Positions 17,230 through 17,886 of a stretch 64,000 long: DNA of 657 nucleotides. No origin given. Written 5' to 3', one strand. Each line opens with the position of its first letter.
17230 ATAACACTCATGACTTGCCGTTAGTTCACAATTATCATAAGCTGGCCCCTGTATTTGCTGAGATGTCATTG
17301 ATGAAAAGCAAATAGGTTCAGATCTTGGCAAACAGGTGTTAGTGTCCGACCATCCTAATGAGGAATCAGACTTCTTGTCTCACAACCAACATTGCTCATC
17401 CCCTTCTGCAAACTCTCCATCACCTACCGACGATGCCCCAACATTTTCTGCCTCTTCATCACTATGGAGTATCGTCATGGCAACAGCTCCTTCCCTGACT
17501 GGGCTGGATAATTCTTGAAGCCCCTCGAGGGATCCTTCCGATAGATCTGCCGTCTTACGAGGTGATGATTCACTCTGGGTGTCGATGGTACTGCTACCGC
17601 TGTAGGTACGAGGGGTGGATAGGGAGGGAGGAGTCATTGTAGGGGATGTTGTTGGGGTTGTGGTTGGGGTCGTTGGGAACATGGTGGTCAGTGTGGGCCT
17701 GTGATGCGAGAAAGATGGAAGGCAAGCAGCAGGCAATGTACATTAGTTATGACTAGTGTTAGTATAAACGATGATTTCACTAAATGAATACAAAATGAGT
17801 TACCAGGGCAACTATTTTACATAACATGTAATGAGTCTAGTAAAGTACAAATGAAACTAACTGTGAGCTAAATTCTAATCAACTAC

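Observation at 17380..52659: A complete-looking type I PIP5K gene can be rebuilt exon by exon from the minus strand: 13 exons over 35 kb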

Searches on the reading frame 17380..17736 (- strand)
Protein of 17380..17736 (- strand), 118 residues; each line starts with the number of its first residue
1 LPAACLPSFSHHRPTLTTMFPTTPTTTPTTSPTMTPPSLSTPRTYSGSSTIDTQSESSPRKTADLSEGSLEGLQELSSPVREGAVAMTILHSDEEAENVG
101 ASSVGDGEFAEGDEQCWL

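Call 32: search_protein_families(library=pfam, proteins=[window:17380-17736:-], max_evalue=0.01)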
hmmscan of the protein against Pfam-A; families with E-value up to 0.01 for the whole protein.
window:17380-17736:- (118 aa): 0 families
